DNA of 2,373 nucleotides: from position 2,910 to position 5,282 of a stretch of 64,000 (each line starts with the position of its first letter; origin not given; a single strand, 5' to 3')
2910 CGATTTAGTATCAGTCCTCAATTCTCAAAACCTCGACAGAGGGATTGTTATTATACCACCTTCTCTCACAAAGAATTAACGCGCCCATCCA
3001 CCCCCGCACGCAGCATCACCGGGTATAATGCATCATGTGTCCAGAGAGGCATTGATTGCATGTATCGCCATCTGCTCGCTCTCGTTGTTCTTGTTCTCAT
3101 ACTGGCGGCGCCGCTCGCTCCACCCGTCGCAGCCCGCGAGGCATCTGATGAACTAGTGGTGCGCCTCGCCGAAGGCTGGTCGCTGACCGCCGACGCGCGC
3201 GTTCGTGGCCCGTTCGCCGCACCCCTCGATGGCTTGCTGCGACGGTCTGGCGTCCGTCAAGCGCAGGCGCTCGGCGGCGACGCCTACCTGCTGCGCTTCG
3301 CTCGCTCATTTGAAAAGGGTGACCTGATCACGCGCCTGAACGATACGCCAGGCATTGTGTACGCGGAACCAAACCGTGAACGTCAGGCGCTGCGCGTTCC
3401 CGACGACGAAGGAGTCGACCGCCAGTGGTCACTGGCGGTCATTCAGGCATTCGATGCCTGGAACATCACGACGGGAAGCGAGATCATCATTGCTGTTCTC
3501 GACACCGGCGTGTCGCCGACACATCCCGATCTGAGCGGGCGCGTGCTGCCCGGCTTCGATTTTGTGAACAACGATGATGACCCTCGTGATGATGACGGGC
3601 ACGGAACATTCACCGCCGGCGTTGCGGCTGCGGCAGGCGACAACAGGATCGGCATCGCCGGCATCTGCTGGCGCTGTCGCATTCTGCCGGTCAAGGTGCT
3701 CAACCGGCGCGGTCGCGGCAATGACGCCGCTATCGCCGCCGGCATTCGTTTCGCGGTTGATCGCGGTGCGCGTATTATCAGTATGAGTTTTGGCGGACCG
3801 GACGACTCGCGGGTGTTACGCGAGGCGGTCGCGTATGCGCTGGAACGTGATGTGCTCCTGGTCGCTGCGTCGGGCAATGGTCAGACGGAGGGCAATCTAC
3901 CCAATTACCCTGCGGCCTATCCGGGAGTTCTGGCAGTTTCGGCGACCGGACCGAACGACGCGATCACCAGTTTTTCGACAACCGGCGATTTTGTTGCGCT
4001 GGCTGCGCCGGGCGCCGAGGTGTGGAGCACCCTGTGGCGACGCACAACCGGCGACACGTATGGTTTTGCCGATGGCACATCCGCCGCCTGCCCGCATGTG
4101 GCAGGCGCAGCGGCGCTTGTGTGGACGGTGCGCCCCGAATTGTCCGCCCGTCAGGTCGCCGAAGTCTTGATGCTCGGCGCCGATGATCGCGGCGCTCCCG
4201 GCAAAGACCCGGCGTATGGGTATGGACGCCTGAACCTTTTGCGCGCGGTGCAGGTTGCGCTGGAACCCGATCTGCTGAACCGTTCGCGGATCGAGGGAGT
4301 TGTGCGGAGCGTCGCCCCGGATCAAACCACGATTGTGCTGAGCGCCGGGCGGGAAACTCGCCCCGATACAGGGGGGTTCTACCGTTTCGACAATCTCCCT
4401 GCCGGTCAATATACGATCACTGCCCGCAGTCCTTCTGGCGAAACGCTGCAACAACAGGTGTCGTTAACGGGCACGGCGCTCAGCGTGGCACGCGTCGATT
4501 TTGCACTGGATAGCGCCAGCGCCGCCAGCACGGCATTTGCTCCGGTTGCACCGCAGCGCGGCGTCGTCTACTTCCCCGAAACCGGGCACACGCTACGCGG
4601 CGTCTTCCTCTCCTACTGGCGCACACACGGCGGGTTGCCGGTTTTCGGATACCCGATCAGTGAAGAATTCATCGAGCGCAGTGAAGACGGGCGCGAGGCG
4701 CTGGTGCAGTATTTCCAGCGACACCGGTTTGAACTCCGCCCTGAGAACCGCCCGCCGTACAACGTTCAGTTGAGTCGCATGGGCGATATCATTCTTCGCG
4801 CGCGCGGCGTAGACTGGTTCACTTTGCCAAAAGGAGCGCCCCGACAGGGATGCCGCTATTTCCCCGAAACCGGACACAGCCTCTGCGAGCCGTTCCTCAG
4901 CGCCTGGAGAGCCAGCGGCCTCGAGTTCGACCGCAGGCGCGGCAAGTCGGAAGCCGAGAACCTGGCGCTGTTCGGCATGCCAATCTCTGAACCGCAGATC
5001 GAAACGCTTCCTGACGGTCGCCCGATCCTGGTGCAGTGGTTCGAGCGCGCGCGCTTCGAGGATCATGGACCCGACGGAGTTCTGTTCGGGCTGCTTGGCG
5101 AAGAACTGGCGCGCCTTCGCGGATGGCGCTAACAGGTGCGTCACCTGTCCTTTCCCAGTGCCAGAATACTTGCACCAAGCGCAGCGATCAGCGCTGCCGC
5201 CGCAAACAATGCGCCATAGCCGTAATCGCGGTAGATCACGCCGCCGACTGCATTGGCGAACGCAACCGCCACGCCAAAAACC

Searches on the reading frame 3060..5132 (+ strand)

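Call 91: search_protein_families(library=ncbifam, proteins=[window:3060-5132:+], max_evalue=1e-20)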
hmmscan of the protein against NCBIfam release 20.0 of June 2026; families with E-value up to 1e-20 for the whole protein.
window:3060-5132:+ (690 aa): 3 families
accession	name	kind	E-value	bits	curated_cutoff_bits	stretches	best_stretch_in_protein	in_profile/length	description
TIGR03921.1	T7SS_mycosin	equivalog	1.7e-73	247.8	278.75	1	131-407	4-295/353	type VII secretion-associated serine protease mycosin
NF033595.1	denti_PrtP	equivalog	4e-38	131.4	300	1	240-399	342-504/606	dentilisin complex serine proteinase subunit PrtP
NF049966.1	QH_SP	equivalog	4.8e-26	91.5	165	1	144-373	2-210/219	subtilisin-like serine protease QhpE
